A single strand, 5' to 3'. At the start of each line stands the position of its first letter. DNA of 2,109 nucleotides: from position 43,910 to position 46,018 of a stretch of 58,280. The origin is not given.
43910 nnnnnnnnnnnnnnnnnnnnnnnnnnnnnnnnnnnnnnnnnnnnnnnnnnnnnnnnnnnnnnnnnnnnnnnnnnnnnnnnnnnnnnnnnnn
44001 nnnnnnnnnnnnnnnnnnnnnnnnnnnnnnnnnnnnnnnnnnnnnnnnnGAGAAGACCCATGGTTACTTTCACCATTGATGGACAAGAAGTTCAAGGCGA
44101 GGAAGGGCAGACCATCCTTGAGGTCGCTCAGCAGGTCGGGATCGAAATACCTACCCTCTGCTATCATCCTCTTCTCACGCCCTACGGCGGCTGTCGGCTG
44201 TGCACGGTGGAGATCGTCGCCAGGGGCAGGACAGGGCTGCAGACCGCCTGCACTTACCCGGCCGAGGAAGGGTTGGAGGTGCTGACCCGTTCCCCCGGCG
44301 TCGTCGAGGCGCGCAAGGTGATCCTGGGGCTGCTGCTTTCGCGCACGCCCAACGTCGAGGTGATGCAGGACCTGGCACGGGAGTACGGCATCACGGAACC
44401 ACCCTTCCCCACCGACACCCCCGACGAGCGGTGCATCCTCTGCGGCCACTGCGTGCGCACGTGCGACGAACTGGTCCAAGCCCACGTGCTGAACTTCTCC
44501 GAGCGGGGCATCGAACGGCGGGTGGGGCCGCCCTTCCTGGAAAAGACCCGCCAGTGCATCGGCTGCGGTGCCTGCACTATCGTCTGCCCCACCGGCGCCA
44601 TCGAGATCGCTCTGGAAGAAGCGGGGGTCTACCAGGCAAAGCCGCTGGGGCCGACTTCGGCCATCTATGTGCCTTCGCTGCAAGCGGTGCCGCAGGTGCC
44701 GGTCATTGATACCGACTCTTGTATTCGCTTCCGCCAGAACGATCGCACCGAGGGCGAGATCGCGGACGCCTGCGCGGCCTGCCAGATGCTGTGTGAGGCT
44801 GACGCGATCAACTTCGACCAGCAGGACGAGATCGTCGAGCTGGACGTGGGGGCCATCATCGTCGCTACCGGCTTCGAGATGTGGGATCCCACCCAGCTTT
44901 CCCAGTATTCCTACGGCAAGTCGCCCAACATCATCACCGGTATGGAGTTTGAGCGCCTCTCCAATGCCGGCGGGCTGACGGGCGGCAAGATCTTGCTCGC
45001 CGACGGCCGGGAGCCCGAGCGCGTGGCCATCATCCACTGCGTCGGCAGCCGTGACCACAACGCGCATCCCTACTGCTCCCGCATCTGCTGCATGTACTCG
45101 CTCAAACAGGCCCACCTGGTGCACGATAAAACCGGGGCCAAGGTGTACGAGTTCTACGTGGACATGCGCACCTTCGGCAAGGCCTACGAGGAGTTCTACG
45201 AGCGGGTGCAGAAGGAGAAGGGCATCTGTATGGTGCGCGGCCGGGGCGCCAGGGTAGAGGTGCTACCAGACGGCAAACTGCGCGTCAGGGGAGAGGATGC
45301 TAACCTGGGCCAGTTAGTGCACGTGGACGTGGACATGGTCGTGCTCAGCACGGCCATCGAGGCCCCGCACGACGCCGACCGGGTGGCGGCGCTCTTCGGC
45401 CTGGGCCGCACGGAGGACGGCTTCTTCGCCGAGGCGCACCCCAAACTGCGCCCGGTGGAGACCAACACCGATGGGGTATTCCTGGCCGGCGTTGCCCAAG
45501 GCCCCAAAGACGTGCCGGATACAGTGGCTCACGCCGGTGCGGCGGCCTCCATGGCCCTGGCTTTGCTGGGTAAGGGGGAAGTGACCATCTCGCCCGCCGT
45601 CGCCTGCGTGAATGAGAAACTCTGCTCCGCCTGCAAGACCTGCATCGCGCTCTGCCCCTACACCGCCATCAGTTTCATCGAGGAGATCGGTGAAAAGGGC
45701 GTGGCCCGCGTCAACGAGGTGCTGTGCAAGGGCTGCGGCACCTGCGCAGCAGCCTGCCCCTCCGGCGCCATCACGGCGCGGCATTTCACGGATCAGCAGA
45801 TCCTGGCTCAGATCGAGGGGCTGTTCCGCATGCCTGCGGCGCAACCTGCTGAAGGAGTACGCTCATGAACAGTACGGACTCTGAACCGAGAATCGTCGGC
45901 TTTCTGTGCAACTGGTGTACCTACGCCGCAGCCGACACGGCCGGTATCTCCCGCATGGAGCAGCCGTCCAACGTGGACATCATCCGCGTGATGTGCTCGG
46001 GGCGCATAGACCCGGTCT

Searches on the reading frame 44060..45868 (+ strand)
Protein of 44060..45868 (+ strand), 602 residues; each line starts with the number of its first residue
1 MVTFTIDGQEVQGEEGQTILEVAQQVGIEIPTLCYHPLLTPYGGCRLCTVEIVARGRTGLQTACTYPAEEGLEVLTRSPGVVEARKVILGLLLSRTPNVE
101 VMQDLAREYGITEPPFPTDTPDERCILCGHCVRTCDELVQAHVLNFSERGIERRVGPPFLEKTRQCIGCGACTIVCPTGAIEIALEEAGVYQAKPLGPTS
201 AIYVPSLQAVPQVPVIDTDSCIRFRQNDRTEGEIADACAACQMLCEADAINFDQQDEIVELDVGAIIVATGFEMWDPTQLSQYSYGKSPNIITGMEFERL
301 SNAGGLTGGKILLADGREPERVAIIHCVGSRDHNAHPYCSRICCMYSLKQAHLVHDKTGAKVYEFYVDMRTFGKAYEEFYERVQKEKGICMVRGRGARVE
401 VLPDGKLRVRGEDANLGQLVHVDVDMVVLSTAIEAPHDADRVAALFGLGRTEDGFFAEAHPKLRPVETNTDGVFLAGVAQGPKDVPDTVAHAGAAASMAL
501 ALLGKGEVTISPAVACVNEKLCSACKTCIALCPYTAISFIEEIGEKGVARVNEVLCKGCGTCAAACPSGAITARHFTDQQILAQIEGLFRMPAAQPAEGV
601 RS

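Call 5: search_protein_families(library=pfam, proteins=[window:44060-45868:+], max_evalue=0.01)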
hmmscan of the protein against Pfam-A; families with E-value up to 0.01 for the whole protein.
window:44060-45868:+ (602 aa): 13 families
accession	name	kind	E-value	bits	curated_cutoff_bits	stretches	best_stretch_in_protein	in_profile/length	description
PF13510.11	Fer2_4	-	1.1e-19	70.7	22.8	1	1-78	3-81/82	2Fe-2S iron-sulfur cluster binding domain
PF12838.12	Fer4_7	-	3.7e-18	66.2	27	3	522-570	2-52/52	4Fe-4S dicluster domain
PF00037.32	Fer4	-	3.8e-14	52.2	21.1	2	550-572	2-24/24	4Fe-4S binding domain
PF13187.11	Fer4_9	-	2.1e-13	50.5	27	2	522-571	2-52/52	4Fe-4S dicluster domain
PF14697.11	Fer4_21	-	2.7e-11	43.9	35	2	515-572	1-58/59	4Fe-4S dicluster domain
PF13484.11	Fer4_16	-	2.1e-10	41.7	30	1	556-575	2-23/66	4Fe-4S double cluster binding domain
PF13237.11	Fer4_10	-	4.7e-10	39.7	25.5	2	518-567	5-53/53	4Fe-4S dicluster domain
PF25160.1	LdpA_Fe-S-bd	-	5.2e-09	36.2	27.6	2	526-575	7-47/49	LdpA Fe-S cluster-binding domain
PF12837.12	Fer4_6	-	4.7e-08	33.1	25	2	548-571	1-24/24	4Fe-4S binding domain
PF13183.11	Fer4_8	-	5.2e-06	27.4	27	1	123-179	3-67/68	4Fe-4S dicluster domain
PF12797.12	Fer4_2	-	6.5e-06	26.2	24.5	1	162-178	6-22/22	4Fe-4S binding domain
PF22117.2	Fer4_Nqo3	-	7.3e-05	23.3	27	1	122-181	8-66/67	NADH-quinone oxidoreductase subunit 3, ferredoxin-like domain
PF13534.11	Fer4_17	-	0.0054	17.7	22.2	0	124-179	1-59/61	4Fe-4S dicluster domain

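Call 9: find_homologous_proteins(query=window:44060-45868:+, max_evalue=1e-10)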
Query window:44060-45868:+ (602 aa): 7899 proteins with E <= 1e-10 among 8000 candidates; the best 120 are listed.
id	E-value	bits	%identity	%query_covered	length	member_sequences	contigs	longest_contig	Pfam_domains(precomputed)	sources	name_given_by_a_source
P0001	0.0e+0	1379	100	100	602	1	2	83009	PF14697.12,PF13510.12,PF12837.13,PF00037.33,PF13484.12,PF12838.13,PF25160.2,PF13237.12,PF13187.12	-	-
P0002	0.0e+0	1184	86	98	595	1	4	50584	PF14697.12,PF00111.33,PF12837.13,PF13484.12,PF12838.13,PF13510.12,PF12797.13,PF00037.33,PF25160.2,PF13237.12,PF13183.12,PF13187.12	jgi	-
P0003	0.0e+0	1176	85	99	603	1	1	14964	PF14697.12,PF17179.10,PF00111.33,PF12837.13,PF13484.12,PF12838.13,PF13510.12,PF12797.13,PF00037.33,PF25160.2,PF13237.12,PF13187.12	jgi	-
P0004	0.0e+0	1173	85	99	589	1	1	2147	PF14697.12,PF00111.33,PF12837.13,PF13484.12,PF12838.13,PF13510.12,PF12797.13,PF00037.33,PF25160.2,PF13237.12,PF13183.12,PF13187.12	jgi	jgi:heterodisulfide reductase subunit A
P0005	0.0e+0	1173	85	99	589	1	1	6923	PF14697.12,PF17179.10,PF00111.33,PF12837.13,PF13484.12,PF12838.13,PF12800.13,PF13510.12,PF12797.13,PF00037.33,PF25160.2,PF13237.12,PF13187.12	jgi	jgi:heterodisulfide reductase subunit A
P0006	0.0e+0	1169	85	99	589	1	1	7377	PF14697.12,PF00111.33,PF12837.13,PF13484.12,PF12838.13,PF13510.12,PF12797.13,PF00037.33,PF25160.2,PF13237.12,PF13183.12,PF13187.12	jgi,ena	-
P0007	0.0e+0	1168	85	99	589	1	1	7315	PF14697.12,PF00111.33,PF12837.13,PF13484.12,PF12838.13,PF13510.12,PF12797.13,PF00037.33,PF25160.2,PF13237.12,PF13183.12,PF13187.12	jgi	-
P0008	0.0e+0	1166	84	98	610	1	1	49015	PF14697.12,PF00111.33,PF12837.13,PF13484.12,PF12838.13,PF13510.12,PF12797.13,PF00037.33,PF25160.2,PF13237.12,PF13183.12,PF13187.12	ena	-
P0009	0.0e+0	1164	84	99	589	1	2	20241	PF14697.12,PF00111.33,PF12837.13,PF13484.12,PF12838.13,PF13510.12,PF12797.13,PF00037.33,PF25160.2,PF13237.12,PF13183.12,PF13187.12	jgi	jgi:heterodisulfide reductase subunit A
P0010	0.0e+0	1161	84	100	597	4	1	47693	PF14697.12,PF17179.10,PF00111.33,PF12837.13,PF13484.12,PF12838.13,PF13510.12,PF12797.13,PF00037.33,PF25160.2,PF13237.12,PF13183.12,PF13187.12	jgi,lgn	-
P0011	0.0e+0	1161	84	99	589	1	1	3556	PF14697.12,PF00111.33,PF12837.13,PF13484.12,PF12838.13,PF13510.12,PF12797.13,PF00037.33,PF25160.2,PF13237.12,PF13183.12,PF13187.12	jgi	jgi:heterodisulfide reductase subunit A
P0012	0.0e+0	1154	83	100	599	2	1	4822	PF14697.12,PF17179.10,PF00111.33,PF12837.13,PF13484.12,PF12838.13,PF13510.12,PF12797.13,PF00037.33,PF25160.2,PF13237.12,PF13187.12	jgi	-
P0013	0.0e+0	1153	83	98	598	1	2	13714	PF14697.12,PF00111.33,PF12837.13,PF13484.12,PF12838.13,PF13534.12,PF13510.12,PF12797.13,PF00037.33,PF25160.2,PF13237.12,PF13183.12,PF13187.12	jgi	jgi:heterodisulfide reductase subunit A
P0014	0.0e+0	1153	83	100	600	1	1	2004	PF14697.12,PF17179.10,PF12837.13,PF13484.12,PF12838.13,PF13510.12,PF12797.13,PF00037.33,PF25160.2,PF13237.12,PF13183.12,PF13187.12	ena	-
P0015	0.0e+0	1151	82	100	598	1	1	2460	PF14697.12,PF00111.33,PF12837.13,PF13484.12,PF12838.13,PF13510.12,PF12797.13,PF00037.33,PF25160.2,PF13237.12,PF13183.12,PF13187.12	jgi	jgi:heterodisulfide reductase subunit A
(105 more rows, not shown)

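Call 11: find_related_loci(query=A1, collection=genome_contigs, flank=10000)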
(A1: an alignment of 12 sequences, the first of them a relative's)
Query A1 (602 aa) in genome_contigs; peptide patterns used: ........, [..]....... (x = any residue, [..] = any of these).
597 stretches matched a pattern (row limit reached: there are more); 564 encode a relative of the query (tblastn E <= 1e-3); the best 80 are kept; 80 distinct loci.
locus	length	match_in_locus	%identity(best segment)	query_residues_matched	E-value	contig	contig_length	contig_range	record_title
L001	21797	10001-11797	83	1-593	0e+0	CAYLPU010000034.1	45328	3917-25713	MAG TPA_asm: uncultured Anaerolineales bacterium isolate binchicken_co243_290 genome assembly, contig: NODE_481_length_4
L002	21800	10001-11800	83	1-602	0e+0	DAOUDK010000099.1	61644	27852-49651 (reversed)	MAG TPA_asm: Anaerolineae bacterium isolate M42_99 k117_2192392, whole genome shotgun sequence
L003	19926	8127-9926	82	1-598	0e+0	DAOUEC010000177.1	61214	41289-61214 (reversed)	MAG TPA_asm: Anaerolineae bacterium isolate N3_163 k131_1476459, whole genome shotgun sequence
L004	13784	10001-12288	82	1-598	0e+0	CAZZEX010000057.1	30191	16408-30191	MAG TPA_asm: uncultured Anaerolineales bacterium isolate SRP214966_co5_324 genome assembly, contig: NODE_960_length_3019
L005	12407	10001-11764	83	1-592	0e+0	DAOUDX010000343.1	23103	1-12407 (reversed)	MAG TPA_asm: Anaerolineae bacterium isolate N2_102 k133_1214726, whole genome shotgun sequence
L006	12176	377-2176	80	1-602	0e+0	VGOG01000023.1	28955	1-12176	MAG: Chloroflexi bacterium isolate K_DeepCast_250m_m2_317 K_DeepCast_250m_m2_317_Ga0194125_10002738, whole genome shotgu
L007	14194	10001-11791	80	1-601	0e+0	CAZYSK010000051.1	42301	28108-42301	MAG TPA_asm: uncultured Anaerolineales bacterium isolate binchicken_co334_204 genome assembly, contig: NODE_1397_length_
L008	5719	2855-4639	80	1-599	0e+0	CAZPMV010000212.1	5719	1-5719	MAG TPA_asm: uncultured Anaerolineales bacterium isolate binchicken_co243_252 genome assembly, contig: NODE_13959_length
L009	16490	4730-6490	83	1-591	0e+0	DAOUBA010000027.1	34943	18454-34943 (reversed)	MAG TPA_asm: Anaerolineae bacterium isolate H67_700 k125_105110, whole genome shotgun sequence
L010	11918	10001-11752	77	1-589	0e+0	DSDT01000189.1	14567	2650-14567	MAG TPA_asm: Chloroflexota bacterium isolate SpSt-1225 Ga0129302_1002067, whole genome shotgun sequence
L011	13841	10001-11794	79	1-602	0e+0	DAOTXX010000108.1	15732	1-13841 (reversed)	MAG TPA_asm: Thermoflexales bacterium isolate H21_290 k133_1975047, whole genome shotgun sequence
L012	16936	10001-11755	80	1-589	0e+0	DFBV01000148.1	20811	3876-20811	MAG TPA_asm: Anaerolineales bacterium UBA3071 UBA3071_contig_19971, whole genome shotgun sequence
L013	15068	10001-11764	80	1-592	0e+0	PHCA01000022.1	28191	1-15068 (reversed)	MAG: Chloroflexi bacterium HGW-Chloroflexi-1 bjp_ig2158_scaffold_1886, whole genome shotgun sequence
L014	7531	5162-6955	77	1-602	0e+0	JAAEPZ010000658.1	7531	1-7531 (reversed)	MAG: bacterium isolate Gpa_5 GpaG_CONTIG3031312, whole genome shotgun sequence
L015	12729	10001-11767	78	1-592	0e+0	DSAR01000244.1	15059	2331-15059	MAG TPA_asm: Chloroflexota bacterium isolate SpSt-1153 Ga0129302_1001943, whole genome shotgun sequence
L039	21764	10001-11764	74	1-592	0e+0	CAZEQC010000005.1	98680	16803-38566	MAG TPA_asm: uncultured Anaerolineales bacterium isolate binchicken_co15_221 genome assembly, contig: NODE_25_length_986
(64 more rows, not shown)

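Call 17: search_protein_families(library=pfam, proteins=[L001:125-502:+, L001:499-924:+, L001:968-2110:+, L001:2220-2537:+, L001:12282-14339:+, L001:14312-15565:+, L001:15923-17047:+, L001:17044-18510:+, L001:19279-20484:+, L001:20574-21002:+], max_evalue=0.00001)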
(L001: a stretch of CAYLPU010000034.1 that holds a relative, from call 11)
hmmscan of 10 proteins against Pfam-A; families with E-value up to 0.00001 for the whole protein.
L001:125-502:+ (125 aa): 0 families

L001:499-924:+ (141 aa): 5 families
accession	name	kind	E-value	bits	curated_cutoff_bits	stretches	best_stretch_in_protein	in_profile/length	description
PF13669.12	Glyoxalase_4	-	7e-29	100.8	27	1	12-122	1-109/109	Glyoxalase/Bleomycin resistance protein/Dioxygenase superfamily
PF00903.31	Glyoxalase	-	4.1e-23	82.5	20.6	1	11-135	2-121/121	Glyoxalase/Bleomycin resistance protein/Dioxygenase superfamily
PF13468.12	Glyoxalase_3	-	1.3e-12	48.5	25.1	1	11-117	1-110/176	Glyoxalase-like domain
PF18029.7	Glyoxalase_6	-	3.7e-10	40.9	23.6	1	14-112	2-89/106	Glyoxalase-like domain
PF22677.2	Ble-like_N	-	2.4e-09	37.2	24.5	1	13-38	4-29/41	Bleomycin resistance protein-like N-terminal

L001:968-2110:+ (380 aa): 1 family
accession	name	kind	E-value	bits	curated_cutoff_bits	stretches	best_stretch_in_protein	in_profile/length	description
PF04055.27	Radical_SAM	-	1.6e-13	51.6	29.5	1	59-229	3-165/166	Radical SAM superfamily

L001:2220-2537:+ (105 aa): 0 families

L001:12282-14339:+ (685 aa): 3 families
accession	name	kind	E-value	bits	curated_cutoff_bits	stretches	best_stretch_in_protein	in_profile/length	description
PF00384.28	Molybdopterin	-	1.6e-72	244.9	24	1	70-485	1-353/353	Molybdopterin oxidoreductase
PF01568.27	Molydop_binding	-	2.7e-33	114.7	26.8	1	573-679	1-110/110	Molydopterin dinucleotide binding domain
PF04879.21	Molybdop_Fe4S4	-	2.1e-18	66.5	22.7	1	16-66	4-54/55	Molybdopterin oxidoreductase Fe4S4 domain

L001:14312-15565:+ (417 aa): 2 families
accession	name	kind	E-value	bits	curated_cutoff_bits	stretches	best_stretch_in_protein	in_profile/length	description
PF04432.18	FrhB_FdhB_C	-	2.5e-34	118.8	23.3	1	103-258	3-149/150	Coenzyme F420 hydrogenase/dehydrogenase, beta subunit C terminus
PF04422.18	FrhB_FdhB_N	-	6e-22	78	22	1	14-88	1-74/78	Coenzyme F420 hydrogenase/dehydrogenase, beta subunit N-term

L001:15923-17047:+ (374 aa): 1 family
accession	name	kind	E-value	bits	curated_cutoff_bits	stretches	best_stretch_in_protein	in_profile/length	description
PF01058.29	Oxidored_q6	-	2.7e-22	79.3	27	1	66-231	1-127/128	NADH ubiquinone oxidoreductase, 20 Kd subunit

L001:17044-18510:+ (488 aa): 1 family
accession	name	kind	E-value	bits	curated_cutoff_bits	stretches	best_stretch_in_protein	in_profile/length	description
PF00374.24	NiFeSe_Hases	-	5.6e-40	138.2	25.8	2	39-117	1-79/508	Nickel-dependent hydrogenase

L001:19279-20484:+ (401 aa): 4 families
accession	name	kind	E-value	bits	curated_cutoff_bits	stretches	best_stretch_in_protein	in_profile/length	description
PF02754.22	CCG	-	1.6e-33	115.1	20.6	2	285-372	1-84/85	Cysteine-rich domain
PF13183.11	Fer4_8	-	2.8e-11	44.2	27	1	33-92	4-68/68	4Fe-4S dicluster domain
PF13534.11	Fer4_17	-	9.3e-10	39.3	22.2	1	34-93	2-61/61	4Fe-4S dicluster domain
PF13187.11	Fer4_9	-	1.9e-07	31.4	27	1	34-91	2-50/52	4Fe-4S dicluster domain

L001:20574-21002:+ (142 aa): 0 families

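Call 18: search_protein_families(library=pfam, proteins=[L039:1165-3009:+, L039:3077-4882:+, L039:4962-5393:+, L039:5411-6715:+, L039:8137-9987:+, L039:11764-12810:+, L039:13034-14455:+, L039:14493-15143:+], max_evalue=0.00001)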
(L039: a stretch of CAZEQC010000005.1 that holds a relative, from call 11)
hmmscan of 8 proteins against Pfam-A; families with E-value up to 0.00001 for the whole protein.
L039:1165-3009:+ (614 aa): 3 families
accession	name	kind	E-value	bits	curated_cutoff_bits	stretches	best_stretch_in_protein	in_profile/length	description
PF01380.27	SIS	-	4.9e-52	175.6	25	2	467-595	2-129/131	SIS domain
PF13522.11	GATase_6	-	1.6e-21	77.1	27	1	64-196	8-129/130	Glutamine amidotransferase domain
PF13537.11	GATase_7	-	3.1e-14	53.5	25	1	83-202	10-122/123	Glutamine amidotransferase domain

L039:3077-4882:+ (601 aa): 3 families
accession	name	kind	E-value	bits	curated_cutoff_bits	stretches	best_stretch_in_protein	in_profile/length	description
PF01380.27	SIS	-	5e-37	127.1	25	2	293-421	2-130/131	SIS domain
PF13537.11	GATase_7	-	3.5e-11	43.6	25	1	90-184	10-96/123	Glutamine amidotransferase domain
PF13522.11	GATase_6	-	4.9e-10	40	27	1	76-178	13-104/130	Glutamine amidotransferase domain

L039:4962-5393:+ (143 aa): 1 family
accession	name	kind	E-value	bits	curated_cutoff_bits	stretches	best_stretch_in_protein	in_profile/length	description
PF01597.25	GCV_H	-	5.4e-38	130.1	22.2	1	12-124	1-114/122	Glycine cleavage H-protein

L039:5411-6715:+ (434 aa): 4 families
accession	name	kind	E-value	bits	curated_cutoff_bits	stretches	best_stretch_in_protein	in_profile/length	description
PF02754.22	CCG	-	4.5e-32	110.4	20.6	2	318-405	1-84/85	Cysteine-rich domain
PF13183.11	Fer4_8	-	1.9e-10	41.5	27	1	65-125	3-68/68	4Fe-4S dicluster domain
PF13534.11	Fer4_17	-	1.1e-08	35.9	22.2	1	66-126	1-61/61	4Fe-4S dicluster domain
PF13187.11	Fer4_9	-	1.2e-06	28.9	27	1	66-124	1-50/52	4Fe-4S dicluster domain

L039:8137-9987:+ (616 aa): 8 families
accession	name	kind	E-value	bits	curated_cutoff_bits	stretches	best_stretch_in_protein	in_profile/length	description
PF01512.22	Complex1_51K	-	3.2e-45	154.1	31.2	1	178-349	1-149/150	Nuo51 FMN-binding domain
PF10589.14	NADH_4Fe-4S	-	2.1e-35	120.9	23.5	1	460-544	1-85/85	NADH-ubiquinone oxidoreductase-F iron-sulfur binding region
PF00037.32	Fer4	-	9.5e-12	44.7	21.1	2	561-584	1-24/24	4Fe-4S binding domain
PF14697.11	Fer4_21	-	3.6e-08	33.8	35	1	563-611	3-55/59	4Fe-4S dicluster domain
PF12797.12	Fer4_2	-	1.4e-07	31.4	24.5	0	592-608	4-20/22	4Fe-4S binding domain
PF13237.11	Fer4_10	-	1.1e-06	28.9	25.5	1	562-608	3-52/53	4Fe-4S dicluster domain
PF12838.12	Fer4_7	-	1.2e-06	29.3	27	1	568-612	2-52/52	4Fe-4S dicluster domain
PF13187.11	Fer4_9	-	1.6e-06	28.4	27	1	567-610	1-49/52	4Fe-4S dicluster domain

L039:11764-12810:+ (348 aa): 1 family
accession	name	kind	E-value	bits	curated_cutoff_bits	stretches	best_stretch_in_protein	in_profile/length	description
PF21948.1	LplA-B_cat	-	2e-36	126.3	27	1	28-209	23-199/200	Lipoyl protein ligase A/B catalytic domain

L039:13034-14455:+ (473 aa): 3 families
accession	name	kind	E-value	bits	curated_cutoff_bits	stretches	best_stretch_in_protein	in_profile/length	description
PF07730.19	HisKA_3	-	3.6e-16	59.9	24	1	265-328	1-64/68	Histidine kinase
PF02518.31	HATPase_c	-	1.8e-11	44.9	26.4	1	373-461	4-110/111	Histidine kinase-, DNA gyrase B-, and HSP90-like ATPase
PF13581.12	HATPase_c_2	-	2.1e-07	31.5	27.4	1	363-442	20-92/127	Histidine kinase-like ATPase domain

L039:14493-15143:+ (216 aa): 2 families
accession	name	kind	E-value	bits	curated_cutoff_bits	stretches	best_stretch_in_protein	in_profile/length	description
PF00072.30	Response_reg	-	1.9e-26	92.8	30.2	1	5-116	1-110/111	Response regulator receiver domain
PF00196.25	GerE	-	2e-16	59.8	23.5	1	152-207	2-57/57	Bacterial regulatory proteins, luxR family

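Call 31: search_protein_families(library=ncbifam, proteins=[window:44060-45868:+], max_evalue=0.001)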
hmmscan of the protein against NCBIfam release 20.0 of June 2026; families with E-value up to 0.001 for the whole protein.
window:44060-45868:+ (602 aa): 70 families (the best 25 are shown)
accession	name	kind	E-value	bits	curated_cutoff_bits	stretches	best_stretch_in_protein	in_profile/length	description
NF040770.1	hetero_SS_HdrA2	exception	2.5e-131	439.3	1100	1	164-595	240-647/777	CoB-CoM heterodisulfide reductase HdrA2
NF041778.1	hetero_SS_HdrA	equivalog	5.4e-107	358.5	1400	1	164-589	246-651/771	ferredoxin:CoB-CoM heterodisulfide reductase subunit HdrA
NF041891.1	hdrA_Methbact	equivalog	5e-97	325.9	1300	1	162-590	236-637/762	ferredoxin:CoB-CoM heterodisulfide reductase subunit HdrA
NF040763.1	FeFe_hydrog_A6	exception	3.2e-43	148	765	1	2-190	1-214/571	NADH-dependent [FeFe] hydrogenase, group A6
NF005745.0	PRK07569.1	equivalog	1.6e-35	122.6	333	1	2-182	4-208/238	bidirectional hydrogenase complex protein HoxU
TIGR01973.1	NuoG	equivalog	1.6e-26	93.3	470.05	1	5-94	2-89/606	NADH-quinone oxidoreductase subunit NuoG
NF006305.0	PRK08493.1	equivalog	1.6e-23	82.8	591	1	1-89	1-85/819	NADH-quinone oxidoreductase subunit G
NF005895.0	PRK07860.1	equivalog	2.4e-22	78.8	802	1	1-94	17-110/811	NADH-quinone oxidoreductase subunit G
NF040762.1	Hydr_FeFe_Clost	exception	2.9e-22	79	900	2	3-94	2-91/572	ferredoxin hydrogenase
NF009454.0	PRK12814.1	equivalog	4.5e-15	55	916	1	2-94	4-94/657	putative NADPH-dependent glutamate synthase small subunit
TIGR02512.1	FeFe_hydrog_A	subfamily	1.3e-14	53.8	405.95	2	123-185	7-71/375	[FeFe] hydrogenase, group A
NF042909.1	FMH_DH_FwdF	exception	1.5e-12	47.3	375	2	516-574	253-314/336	tungsten-dependent formylmethanofuran dehydrogenase subunit FwdF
TIGR02179.1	PorD_KorD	subfamily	2.1e-12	47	60.05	1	517-573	22-74/78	2-oxoacid:acceptor oxidoreductase, delta subunit, pyruvate/2-ketoisovalerate family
NF040864.1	HgcB_ferredoxin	equivalog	6.5e-12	45.1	99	2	122-184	13-64/93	mercury methylation ferredoxin HgcB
TIGR02912.1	sulfite_red_C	equivalog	6.4e-11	41.8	324.1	1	102-199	153-234/314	sulfite reductase subunit C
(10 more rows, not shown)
